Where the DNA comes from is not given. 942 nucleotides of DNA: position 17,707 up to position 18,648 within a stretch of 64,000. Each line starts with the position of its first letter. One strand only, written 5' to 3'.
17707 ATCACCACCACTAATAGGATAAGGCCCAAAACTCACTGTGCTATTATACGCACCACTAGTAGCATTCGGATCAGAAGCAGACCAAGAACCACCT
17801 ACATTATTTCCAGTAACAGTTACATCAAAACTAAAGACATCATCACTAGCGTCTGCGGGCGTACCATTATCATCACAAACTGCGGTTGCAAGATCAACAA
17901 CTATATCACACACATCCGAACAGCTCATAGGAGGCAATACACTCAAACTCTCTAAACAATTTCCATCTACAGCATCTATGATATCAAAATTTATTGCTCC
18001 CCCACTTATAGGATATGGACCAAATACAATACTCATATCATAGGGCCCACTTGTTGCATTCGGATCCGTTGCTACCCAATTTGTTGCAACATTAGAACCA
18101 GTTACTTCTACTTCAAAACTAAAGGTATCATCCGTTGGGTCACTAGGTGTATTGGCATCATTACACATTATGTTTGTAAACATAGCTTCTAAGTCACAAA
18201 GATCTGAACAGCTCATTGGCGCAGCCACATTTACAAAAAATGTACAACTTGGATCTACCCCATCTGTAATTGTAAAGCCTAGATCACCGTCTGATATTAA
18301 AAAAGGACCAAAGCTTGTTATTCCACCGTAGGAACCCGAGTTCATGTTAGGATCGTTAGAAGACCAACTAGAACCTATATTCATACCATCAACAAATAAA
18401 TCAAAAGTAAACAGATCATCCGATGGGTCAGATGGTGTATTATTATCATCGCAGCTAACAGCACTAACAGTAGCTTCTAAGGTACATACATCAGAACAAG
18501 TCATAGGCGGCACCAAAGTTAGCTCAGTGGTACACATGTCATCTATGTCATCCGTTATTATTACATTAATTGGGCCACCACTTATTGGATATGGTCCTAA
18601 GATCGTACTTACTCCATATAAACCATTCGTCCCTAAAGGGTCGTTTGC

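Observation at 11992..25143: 4383-aa T9SS type B cargo built from 37 copies of an unassigned ~97-aa four-Cys repeat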

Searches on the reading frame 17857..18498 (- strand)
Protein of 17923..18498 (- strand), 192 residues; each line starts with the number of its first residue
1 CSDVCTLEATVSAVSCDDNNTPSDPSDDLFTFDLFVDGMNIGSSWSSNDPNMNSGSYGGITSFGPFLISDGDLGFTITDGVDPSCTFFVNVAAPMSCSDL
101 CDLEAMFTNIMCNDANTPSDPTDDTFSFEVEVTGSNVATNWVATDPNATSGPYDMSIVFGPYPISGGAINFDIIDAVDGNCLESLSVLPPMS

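Call 11: search_protein_families(library=pfam, proteins=[window:17923-18498:-], max_evalue=10)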
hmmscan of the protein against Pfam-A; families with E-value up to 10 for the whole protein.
window:17923-18498:- (192 aa): 1 family
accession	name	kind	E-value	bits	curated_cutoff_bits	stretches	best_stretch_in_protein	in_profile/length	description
PF20242.3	Emfourin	-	0.099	13.5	27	1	107-149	41-80/91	Emfourin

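Call 33: predict_structure(alignment_id=A2)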
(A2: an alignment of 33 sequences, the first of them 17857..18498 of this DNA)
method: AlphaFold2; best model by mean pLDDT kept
length: 214 residues; sequences in the alignment: 33
mean_pLDDT: 88.2   pTM: 0.54
mean pLDDT of the five models: 88.2, 87.5, 86.3, 86.1, 85.0
residues with pLDDT >= 90: 130; 70-90: 66; 50-70: 18; < 50: 0
segments of 3 or more residues with pLDDT < 50: none
pLDDT, mean of each block of 10 residues (from residue 1): 81 92 85 95 95 95 96 97 94 86 87 84 92 84 95 94 92 87 91 70 68 63
secondary structure, 60 per line:
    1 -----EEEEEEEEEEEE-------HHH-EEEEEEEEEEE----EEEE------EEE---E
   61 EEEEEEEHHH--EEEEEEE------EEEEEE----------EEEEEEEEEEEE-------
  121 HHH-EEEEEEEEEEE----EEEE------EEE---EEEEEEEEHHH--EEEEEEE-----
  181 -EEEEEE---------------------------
elements in order: E6-17 E29-39 E44-47 E54-56 E60-67 E73-79 E86-91 E102-113 E125-135 E140-143 E150-152 E156-163 E169-175 E182-187

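Call 37: fold_search(model_id=the predicted structure, library=pdb)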
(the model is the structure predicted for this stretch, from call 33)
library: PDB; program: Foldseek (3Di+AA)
matches with E <= 10: 1161; with E <= 0.001: 1
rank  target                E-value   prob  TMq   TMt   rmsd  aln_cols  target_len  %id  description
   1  8xfg_A                2.9e-04  0.99  0.30  0.12  11.5       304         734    6  Cryo-EM structure of integrin ITGAV, ITGB3 and CYCLO (RGDFK) complex, conformation 1 (released 2024-12-18)
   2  2gw5                  1.5e-03  0.96  0.24  0.27  16.0       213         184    9  Crystal Structure of LIR-2 (ILT4) at 1.8 : differences from LIR-1 (ILT2) in regions implicated in the binding of the Cyt (released 2006-06-20)
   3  2xy1                  3.0e-03  0.87  0.24  0.26  11.0       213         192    8  CRYSTAL STRUCTURE OF NCAM2 IG3-4 (released 2011-02-23)
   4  9flw_A                3.2e-03  0.99  0.30  0.16   9.1       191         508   12  CryoEM structure of the fragment-6 (3571-4078) in the grappling hook protein A (GhpA) in the bacterium Aureispira sp.  (released 2024-10-16)
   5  3wn5_C                3.5e-03  0.96  0.24  0.29  20.4       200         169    6  Crystal structure of asymmetrically engineered Fc variant in complex with FcgRIIIa (released 2014-11-19)
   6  4kkq_A                3.5e-03  0.57  0.20  0.19  22.4       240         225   15  Crystal structure of Vibrio cholerae RbmA (crystal form 1) (released 2013-05-22)
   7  4be5_A                3.7e-03  0.63  0.20  0.19  22.7       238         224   16  V. cholera biofilm scaffolding protein RbmA (released 2013-12-18)
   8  4kkq_B                3.7e-03  0.63  0.20  0.19  22.6       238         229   16  Crystal structure of Vibrio cholerae RbmA (crystal form 1) (released 2013-05-22)
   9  4be6_A                4.1e-03  0.60  0.20  0.19  22.6       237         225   16  V. cholera biofilm scaffolding protein RbmA (released 2013-12-18)
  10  9c9c_B                4.9e-03  0.77  0.23  0.25  16.2       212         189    9  Protein receptor (released 2025-08-27)
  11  8y81_A                5.7e-03  0.84  0.21  0.21  25.0       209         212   11  Structure of the ige-fc bound to its high affinity receptor fc(epsilon)ri (released 2024-07-10)
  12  8w90_F                6.3e-03  0.87  0.21  0.26  15.1       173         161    6  crystal structure of CD4-D1D2 with Nb457 (released 2024-09-04)
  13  7ad7_B                6.3e-03  0.87  0.23  0.10  16.7       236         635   11  Crystal structure of human complement C5 in complex with the K8 bovine knob domain peptide. (released 2021-03-10)
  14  3s5l_H                6.3e-03  0.75  0.20  0.23  16.9       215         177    6  Crystal structure of CD4 mutant bound to HLA-DR1 (released 2011-09-21)
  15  5g50_B                6.6e-03  0.44  0.19  0.18  22.5       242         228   16  Vibrio cholerae scaffolding protein RbmA in complex with magnesium. (released 2017-11-29)
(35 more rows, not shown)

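Call 90: fold_search(model_id=the predicted structure, library=viral)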
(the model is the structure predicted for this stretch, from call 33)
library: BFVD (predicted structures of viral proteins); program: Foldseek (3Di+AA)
matches with E <= 10: 573; with E <= 0.001: 6
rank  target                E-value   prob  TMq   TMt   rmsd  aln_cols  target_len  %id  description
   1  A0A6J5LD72            5.5e-05  1.00  0.29  0.11  11.7       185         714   14  SprB repeat [uncultured Caudovirales phage]
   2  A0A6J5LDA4            1.1e-04  1.00  0.30  0.13  10.9       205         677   14  SprB repeat [uncultured Caudovirales phage]
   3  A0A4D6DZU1            5.0e-04  0.99  0.26  0.21  20.2       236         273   13  (no name in the UniProt tables at hand)
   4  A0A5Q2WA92            5.8e-04  1.00  0.31  0.07  11.7       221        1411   14  (no name in the UniProt tables at hand)
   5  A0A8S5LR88            6.5e-04  1.00  0.45  0.15   7.3       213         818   12  Tail protein [Myoviridae sp. ctfJc17]
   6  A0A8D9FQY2            9.8e-04  1.00  0.33  0.21   8.6       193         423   13  Protease 1 [uncultured marine phage]
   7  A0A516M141            1.1e-03  0.91  0.21  0.16  20.1       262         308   11  (no name in the UniProt tables at hand)
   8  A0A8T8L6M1            1.1e-03  0.96  0.24  0.11  11.4       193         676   11  (no name in the UniProt tables at hand)
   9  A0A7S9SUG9            1.3e-03  1.00  0.35  0.13   7.5       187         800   10  GEVED domain-containing protein [Virus NIOZ-UU157]
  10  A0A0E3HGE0            1.7e-03  0.99  0.27  0.13  11.8       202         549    9  Virion structural protein [Synechococcus phage ACG-2014i]
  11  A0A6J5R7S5            1.7e-03  0.92  0.26  0.11  11.6       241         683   10  Peptidase S8/S53 domain containing protein [uncultured Caudovirales phage]
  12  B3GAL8                1.8e-03  1.00  0.38  0.13  21.3       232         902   12  AMDV3_2 [uncultured virus]
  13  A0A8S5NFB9            1.8e-03  0.99  0.34  0.17  10.6       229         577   10  Uncharacterized protein [Siphoviridae sp. ctxzZ3]
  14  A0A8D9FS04            2.0e-03  1.00  0.33  0.07   9.9       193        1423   11  Putative signaling protein [uncultured marine phage]
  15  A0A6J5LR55            2.0e-03  0.98  0.31  0.20  10.2       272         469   13  Concanavalin A-like lectin/glucanases superfamily [uncultured Caudovirales phage]
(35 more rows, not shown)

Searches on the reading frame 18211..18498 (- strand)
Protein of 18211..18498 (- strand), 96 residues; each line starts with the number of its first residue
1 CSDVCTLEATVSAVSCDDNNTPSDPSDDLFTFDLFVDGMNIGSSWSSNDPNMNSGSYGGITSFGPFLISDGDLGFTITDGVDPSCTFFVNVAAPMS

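Call 89: search_solved_structures(query=A4, max_evalue=10)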
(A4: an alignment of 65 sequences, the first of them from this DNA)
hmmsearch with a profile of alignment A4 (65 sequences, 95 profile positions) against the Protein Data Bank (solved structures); distinct sequences matched with E-value up to 10: 3.
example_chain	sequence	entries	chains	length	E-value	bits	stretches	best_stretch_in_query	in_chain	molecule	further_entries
4lmx_A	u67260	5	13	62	0.39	14.6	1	16-59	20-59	cryptophyte phycoerythrin (alpha-2 chain) | Phycoerythrin alpha-2 subunit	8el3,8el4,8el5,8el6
4lmx_E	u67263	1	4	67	0.41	14.5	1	16-59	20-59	cryptophyte phycoerythrin (alpha-1/alpha-2 chain)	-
4lmx_C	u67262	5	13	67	0.76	13.6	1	16-58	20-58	cryptophyte phycoerythrin (alpha-1 chain) | Phycoerythrin alpha-1 subunit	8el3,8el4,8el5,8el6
